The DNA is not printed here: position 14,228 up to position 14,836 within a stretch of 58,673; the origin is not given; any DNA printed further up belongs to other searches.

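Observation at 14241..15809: PilZ gene overlapping a receiver-less sigma54 activator, behind its own sigma54 promoter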

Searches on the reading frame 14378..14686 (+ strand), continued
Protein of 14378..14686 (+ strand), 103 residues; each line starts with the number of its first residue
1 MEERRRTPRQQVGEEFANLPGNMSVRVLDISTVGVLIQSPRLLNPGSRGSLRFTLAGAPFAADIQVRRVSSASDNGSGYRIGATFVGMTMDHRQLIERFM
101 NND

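Call 59: find_homologous_proteins(query=A2, max_evalue=0.001)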
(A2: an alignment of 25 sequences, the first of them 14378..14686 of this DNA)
Query A2 (25 sequences) (103 aa, profile of the alignment): 487 proteins with E <= 0.001 among 8000 candidates; the best 120 are listed.
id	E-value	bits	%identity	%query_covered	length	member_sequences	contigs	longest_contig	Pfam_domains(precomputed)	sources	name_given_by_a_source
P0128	2.2e-43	164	86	100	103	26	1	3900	PF07238.20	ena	-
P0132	2.9e-43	164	84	100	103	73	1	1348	PF07238.20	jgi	jgi:hypothetical protein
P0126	1.0e-42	162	86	100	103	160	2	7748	PF07238.20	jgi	jgi:hypothetical protein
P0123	1.1e-42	162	88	100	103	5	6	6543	PF07238.20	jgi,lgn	jgi:hypothetical protein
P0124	1.3e-42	162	87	100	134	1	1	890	PF07238.20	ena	-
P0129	1.5e-42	162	86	100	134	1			PF07238.20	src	-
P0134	1.6e-42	161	83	100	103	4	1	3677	PF07238.20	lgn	-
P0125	1.6e-42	161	87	100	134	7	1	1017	PF07238.20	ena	-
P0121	2.0e-42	161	98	100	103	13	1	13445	PF07238.20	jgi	jgi:hypothetical protein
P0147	2.7e-42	161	80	100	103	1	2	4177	PF07238.20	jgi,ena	jgi:hypothetical protein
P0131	2.9e-42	161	84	100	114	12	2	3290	PF07238.20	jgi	jgi:hypothetical protein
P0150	2.9e-42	161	77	100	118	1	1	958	PF07238.20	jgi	jgi:hypothetical protein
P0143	3.1e-42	161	81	100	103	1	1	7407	PF07238.20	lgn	-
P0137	5.7e-42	160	83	91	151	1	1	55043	PF07238.20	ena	-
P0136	7.1e-42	159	83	100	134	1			PF07238.20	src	-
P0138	7.9e-42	159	83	100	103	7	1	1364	PF07238.20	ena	-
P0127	9.3e-42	159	85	100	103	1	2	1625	PF07238.20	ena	-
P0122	1.0e-41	159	88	100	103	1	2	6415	PF07238.20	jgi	jgi:hypothetical protein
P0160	1.1e-41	159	76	89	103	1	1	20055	PF07238.20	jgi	jgi:hypothetical protein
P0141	1.6e-41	158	83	100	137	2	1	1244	PF07238.20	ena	-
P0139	1.6e-41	158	83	100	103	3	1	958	PF07238.20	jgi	-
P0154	1.9e-41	158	74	100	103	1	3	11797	PF07238.20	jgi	jgi:hypothetical protein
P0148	2.3e-41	158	82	100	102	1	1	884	PF07238.20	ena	-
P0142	2.6e-41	158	81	100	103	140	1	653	PF07238.20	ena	-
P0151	3.1e-41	157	77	92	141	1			PF07238.20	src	-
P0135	3.4e-41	157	83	100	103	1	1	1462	PF07238.20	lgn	-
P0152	3.4e-41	157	76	100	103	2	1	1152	PF07238.20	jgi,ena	-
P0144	3.8e-41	157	79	94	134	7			PF07238.20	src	-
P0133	4.9e-41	157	83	100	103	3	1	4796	PF07238.20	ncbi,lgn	-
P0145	9.2e-41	156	79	89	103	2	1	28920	PF07238.20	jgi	jgi:hypothetical protein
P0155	9.8e-41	156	75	100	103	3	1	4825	PF07238.20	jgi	jgi:hypothetical protein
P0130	1.6e-40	155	84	100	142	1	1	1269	PF07238.20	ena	-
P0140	1.7e-40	155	84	100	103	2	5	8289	PF07238.20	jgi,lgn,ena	-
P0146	1.8e-40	155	78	100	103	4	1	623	PF07238.20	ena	-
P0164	1.9e-40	155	70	100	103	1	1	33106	PF07238.20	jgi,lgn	jgi:hypothetical protein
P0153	2.6e-40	154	75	100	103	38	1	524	PF07238.20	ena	-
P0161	4.2e-40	154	74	100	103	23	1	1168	PF07238.20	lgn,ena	-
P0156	5.7e-40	153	75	100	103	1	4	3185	PF07238.20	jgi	jgi:hypothetical protein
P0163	1.1e-39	152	75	100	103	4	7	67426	PF07238.20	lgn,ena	-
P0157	1.2e-39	152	75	100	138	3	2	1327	PF07238.20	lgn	-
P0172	1.3e-39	152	64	100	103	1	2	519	PF07238.20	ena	-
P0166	1.4e-39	152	69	100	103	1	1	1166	PF07238.20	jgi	jgi:hypothetical protein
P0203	1.7e-39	152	55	97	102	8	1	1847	PF07238.20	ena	-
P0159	1.8e-39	152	74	100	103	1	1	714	PF07238.20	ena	-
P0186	2.2e-39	151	62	83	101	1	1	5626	PF07238.20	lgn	-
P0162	2.3e-39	151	72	100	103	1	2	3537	PF07238.20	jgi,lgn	-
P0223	2.6e-39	151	53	97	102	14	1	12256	PF07238.20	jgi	jgi:hypothetical protein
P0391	3.5e-39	151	51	97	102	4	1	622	PF07238.20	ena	-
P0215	6.9e-39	150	54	97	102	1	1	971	PF07238.20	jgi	jgi:hypothetical protein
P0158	7.2e-39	150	76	100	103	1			PF07238.20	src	-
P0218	1.2e-38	149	53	97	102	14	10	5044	PF07238.20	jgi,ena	jgi:hypothetical protein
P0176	2.0e-38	148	67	97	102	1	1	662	PF07238.20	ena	-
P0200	2.2e-38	148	54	99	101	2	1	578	PF07238.20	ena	-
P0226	2.8e-38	148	53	97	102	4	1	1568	PF07238.20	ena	-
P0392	2.8e-38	148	54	97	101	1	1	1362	PF07238.20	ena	-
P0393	5.0e-38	147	51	97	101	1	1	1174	PF07238.20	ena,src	-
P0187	5.1e-38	147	55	97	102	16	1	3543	PF07238.20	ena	-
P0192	8.8e-38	146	57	99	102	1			PF07238.20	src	-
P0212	1.3e-37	146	57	99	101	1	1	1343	PF07238.20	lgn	-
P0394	1.5e-37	146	51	99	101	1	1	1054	PF07238.20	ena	-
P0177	2.0e-37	145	64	100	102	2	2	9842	PF07238.20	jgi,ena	-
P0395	2.2e-37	145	50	97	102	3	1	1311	PF07238.20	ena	-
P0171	2.7e-37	145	66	100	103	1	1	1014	PF07238.20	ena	-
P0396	2.7e-37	145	54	97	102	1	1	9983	PF07238.20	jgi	jgi:hypothetical protein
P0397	4.7e-37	144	53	97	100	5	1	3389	PF07238.20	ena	-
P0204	5.1e-37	144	58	99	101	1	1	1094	PF07238.20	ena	-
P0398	7.1e-37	143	51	98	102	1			PF07238.20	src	-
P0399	1.4e-36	142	51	97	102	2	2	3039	PF07238.20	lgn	-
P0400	1.5e-36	142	51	97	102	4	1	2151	PF07238.20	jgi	-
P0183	1.8e-36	142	60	100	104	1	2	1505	PF07238.20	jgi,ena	jgi:hypothetical protein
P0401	3.3e-36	141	49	97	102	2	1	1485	PF07238.20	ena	-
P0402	3.5e-36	141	51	97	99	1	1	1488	PF07238.20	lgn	-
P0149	1.7e-35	139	82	100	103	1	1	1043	PF07238.20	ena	-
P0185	5.1e-34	134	57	88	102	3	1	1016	PF07238.20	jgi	jgi:PilZ domain-containing protein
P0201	5.8e-34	134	60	98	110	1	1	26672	PF07238.20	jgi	jgi:hypothetical protein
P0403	4.3e-33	131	51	83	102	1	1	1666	PF07238.20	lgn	-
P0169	1.5e-32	129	75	89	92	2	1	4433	PF07238.20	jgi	jgi:hypothetical protein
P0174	4.7e-32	128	76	83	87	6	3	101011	PF07238.20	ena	-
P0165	6.3e-32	127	88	79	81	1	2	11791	PF07238.20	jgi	jgi:hypothetical protein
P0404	6.6e-32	127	51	97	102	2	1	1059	PF07238.20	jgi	-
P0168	1.1e-31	127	85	79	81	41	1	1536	PF07238.20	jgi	jgi:hypothetical protein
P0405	8.6e-31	124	38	99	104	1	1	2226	PF07238.20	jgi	jgi:c-di-GMP-binding flagellar brake protein YcgR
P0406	1.7e-30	123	38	98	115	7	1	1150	PF07238.20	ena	-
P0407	1.7e-30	123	51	99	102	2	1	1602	PF07238.20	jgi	jgi:c-di-GMP-binding flagellar brake protein YcgR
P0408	3.5e-30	122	39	95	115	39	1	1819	PF07238.20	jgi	jgi:c-di-GMP-binding flagellar brake protein YcgR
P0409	3.6e-30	122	40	99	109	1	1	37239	PF07238.20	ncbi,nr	ncbi:MAG TPA: PilZ domain-containing protein [Vicinamibacterales bacterium]|nr:PilZ domain-containin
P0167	3.6e-30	122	81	83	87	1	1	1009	PF07238.20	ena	-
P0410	3.8e-30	122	40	98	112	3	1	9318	PF07238.20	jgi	jgi:c-di-GMP-binding flagellar brake protein YcgR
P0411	3.8e-30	122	38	99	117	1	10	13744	PF07238.20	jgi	jgi:hypothetical protein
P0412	3.9e-30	122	37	98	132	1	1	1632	PF07238.20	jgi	jgi:c-di-GMP-binding flagellar brake protein YcgR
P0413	4.0e-30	122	41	96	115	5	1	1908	PF07238.20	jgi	jgi:c-di-GMP-binding flagellar brake protein YcgR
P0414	4.7e-30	121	40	97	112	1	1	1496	PF07238.20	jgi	-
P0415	5.8e-30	121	39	98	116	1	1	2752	PF07238.20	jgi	jgi:hypothetical protein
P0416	6.0e-30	121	39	98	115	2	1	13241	PF07238.20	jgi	jgi:c-di-GMP-binding flagellar brake protein YcgR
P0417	7.2e-30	121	53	96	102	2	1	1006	PF07238.20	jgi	-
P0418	7.3e-30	121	37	98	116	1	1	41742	PF07238.20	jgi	jgi:hypothetical protein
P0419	9.5e-30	120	38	98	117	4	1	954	PF07238.20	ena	-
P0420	1.3e-29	120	35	98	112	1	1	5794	PF07238.20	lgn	-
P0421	1.4e-29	120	39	97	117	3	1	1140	PF07238.20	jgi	jgi:c-di-GMP-binding flagellar brake protein YcgR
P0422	1.5e-29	120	36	97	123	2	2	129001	PF07238.20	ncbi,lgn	ncbi:MAG TPA: PilZ domain-containing protein [Vicinamibacterales bacterium]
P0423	2.2e-29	119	36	99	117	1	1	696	PF07238.20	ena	-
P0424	3.6e-29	119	38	97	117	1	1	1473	PF07238.20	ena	-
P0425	4.0e-29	118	38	97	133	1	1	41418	PF07238.20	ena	-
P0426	5.3e-29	118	38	97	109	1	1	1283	PF07238.20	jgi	jgi:hypothetical protein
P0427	5.5e-29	118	53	97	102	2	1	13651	PF07238.20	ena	-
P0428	6.3e-29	118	35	98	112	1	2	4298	PF07238.20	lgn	-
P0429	6.5e-29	118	36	97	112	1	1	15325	PF07238.20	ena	-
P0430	6.6e-29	118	36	96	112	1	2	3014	PF07238.20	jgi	jgi:hypothetical protein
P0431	6.6e-29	118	35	98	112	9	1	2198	PF07238.20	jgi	jgi:PilZ domain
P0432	6.7e-29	118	35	98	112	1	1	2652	PF07238.20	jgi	jgi:hypothetical protein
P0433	7.9e-29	117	41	97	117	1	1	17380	PF07238.20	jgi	jgi:PilZ domain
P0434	8.1e-29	117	36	98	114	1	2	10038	PF07238.20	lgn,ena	-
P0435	8.3e-29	117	48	100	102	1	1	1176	PF07238.20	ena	-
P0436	8.4e-29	117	35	98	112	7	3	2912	PF07238.20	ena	-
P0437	9.0e-29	117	37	97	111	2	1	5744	PF07238.20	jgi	-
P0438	1.0e-28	117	35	96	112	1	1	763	PF07238.20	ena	-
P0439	1.1e-28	117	36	97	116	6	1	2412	PF07238.20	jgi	jgi:c-di-GMP-binding flagellar brake protein YcgR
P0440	1.2e-28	117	37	97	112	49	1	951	PF07238.20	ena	-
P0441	2.1e-28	116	35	98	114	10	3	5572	PF07238.20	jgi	jgi:PilZ domain-containing protein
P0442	2.9e-28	116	36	97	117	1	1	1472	PF07238.20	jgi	jgi:c-di-GMP-binding flagellar brake protein YcgR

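Call 60: find_encoding_contigs(protein=P0418, flank=5000, max_places=2)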
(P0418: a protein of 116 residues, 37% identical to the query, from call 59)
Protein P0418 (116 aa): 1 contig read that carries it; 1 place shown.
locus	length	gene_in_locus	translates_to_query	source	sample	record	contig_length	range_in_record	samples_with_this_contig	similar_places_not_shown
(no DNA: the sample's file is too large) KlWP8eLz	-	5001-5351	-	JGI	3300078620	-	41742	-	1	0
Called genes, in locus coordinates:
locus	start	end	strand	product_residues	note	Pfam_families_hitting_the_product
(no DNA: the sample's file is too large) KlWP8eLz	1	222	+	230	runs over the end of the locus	PF04028:DUF374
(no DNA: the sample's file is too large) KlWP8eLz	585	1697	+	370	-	PF13620:CarboxypepD_reg (faint), PF08308:PEGA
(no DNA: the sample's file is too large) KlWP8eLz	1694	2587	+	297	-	-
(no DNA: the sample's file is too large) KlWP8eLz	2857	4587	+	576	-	-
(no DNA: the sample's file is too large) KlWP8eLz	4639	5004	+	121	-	-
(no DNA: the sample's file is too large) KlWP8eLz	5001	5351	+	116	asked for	PF07238:PilZ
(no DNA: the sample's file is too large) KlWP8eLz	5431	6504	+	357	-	PF00158:Sigma54_activat, PF14532:Sigma54_activ_2, PF01078:Mg_chelatase (faint), PF07728:AAA_5 (weak), PF00004:AAA (weak), PF25601:AAA_lid_14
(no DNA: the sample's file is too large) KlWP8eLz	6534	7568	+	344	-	PF13191:AAA_16 (faint), PF13604:AAA_30 (weak), PF20703:nSTAND1 (weak), PF13401:AAA_22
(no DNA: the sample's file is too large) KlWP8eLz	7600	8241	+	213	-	PF02563:Poly_export, PF10531:SLBB, PF22461:SLBB_2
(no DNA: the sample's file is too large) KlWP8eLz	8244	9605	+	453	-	-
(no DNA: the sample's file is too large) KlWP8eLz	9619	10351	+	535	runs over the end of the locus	PF13807:GNVR (weak)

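Call 61: find_encoding_contigs(protein=P0409, flank=5000, max_places=2)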
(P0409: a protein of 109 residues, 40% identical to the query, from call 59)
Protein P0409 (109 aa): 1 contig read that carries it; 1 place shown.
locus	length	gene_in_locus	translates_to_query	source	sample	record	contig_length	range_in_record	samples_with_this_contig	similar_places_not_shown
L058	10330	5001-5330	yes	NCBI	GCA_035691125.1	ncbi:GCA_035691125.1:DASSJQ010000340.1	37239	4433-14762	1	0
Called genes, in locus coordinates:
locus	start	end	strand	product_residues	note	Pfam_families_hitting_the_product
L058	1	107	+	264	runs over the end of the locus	PF04028:DUF374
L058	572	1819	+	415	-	PF08308:PEGA (weak), PF13620:CarboxypepD_reg (faint), PF08308:PEGA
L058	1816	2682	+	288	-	-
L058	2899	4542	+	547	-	-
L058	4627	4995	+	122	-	PF07238:PilZ (weak)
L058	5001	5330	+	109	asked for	PF07238:PilZ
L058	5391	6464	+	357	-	PF00158:Sigma54_activat, PF14532:Sigma54_activ_2, PF07728:AAA_5 (weak), PF00004:AAA (weak), PF25601:AAA_lid_14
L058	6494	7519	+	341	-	PF13191:AAA_16 (weak), PF13604:AAA_30 (weak), PF13401:AAA_22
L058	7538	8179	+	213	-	PF02563:Poly_export, PF10531:SLBB, PF22461:SLBB_2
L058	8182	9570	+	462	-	-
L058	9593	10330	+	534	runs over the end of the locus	PF13807:GNVR (weak)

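Call 62: search_protein_families(library=ncbifam, proteins=[L058:6494-7516:+, L058:7538-8176:+, L058:8182-9567:+, L058:9593-10330:+, L058:572-1816:+, L058:1816-2679:+, L058:2899-4539:+], max_evalue=0.00001)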
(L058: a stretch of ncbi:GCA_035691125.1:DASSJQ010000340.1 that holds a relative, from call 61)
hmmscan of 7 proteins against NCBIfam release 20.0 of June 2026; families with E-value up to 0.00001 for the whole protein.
L058:6494-7516:+ (341 aa): 1 family
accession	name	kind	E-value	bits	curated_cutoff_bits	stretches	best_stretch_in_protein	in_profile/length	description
TIGR03015.1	pepcterm_ATPase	hypoth_equivalog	8.8e-71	238.5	324.5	1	1-268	1-267/269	XrtA/PEP-CTERM system-associated ATPase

L058:7538-8176:+ (213 aa): 4 families
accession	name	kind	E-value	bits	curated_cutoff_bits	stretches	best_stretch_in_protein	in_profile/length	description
TIGR03027.2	pepcterm_export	equivalog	2.8e-45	154.1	180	1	55-212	2-164/169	XrtA/PEP-CTERM system exopolysaccharide export protein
NF041843.1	EpsY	equivalog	1.5e-31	109.3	320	1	55-212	52-210/211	exopolysaccharide export protein EpsY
NF011658.0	PRK15078.1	subfamily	5.6e-24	84.6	333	1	69-212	98-249/380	polysaccharide export protein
TIGR03028.1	EpsE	equivalog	7.5e-23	81.1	262.65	1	55-212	1-159/239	polysaccharide export protein EpsE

L058:8182-9567:+ (462 aa): 0 families

L058:9593-10330:+ (246 aa): 1 family
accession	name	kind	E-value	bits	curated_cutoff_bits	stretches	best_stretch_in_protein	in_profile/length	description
TIGR03007.1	pepcterm_ChnLen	equivalog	1.4e-21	76.3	278.85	1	11-241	5-231/498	XrtA system polysaccharide chain length determinant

L058:572-1816:+ (415 aa): 1 family
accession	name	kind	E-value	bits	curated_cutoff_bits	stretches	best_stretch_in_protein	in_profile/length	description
NF047815.1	LIC10124_lipo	equivalog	1.3e-11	43.7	650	0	278-384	198-309/516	LIC10124 family lipoprotein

L058:1816-2679:+ (288 aa): 0 families

L058:2899-4539:+ (547 aa): 0 families
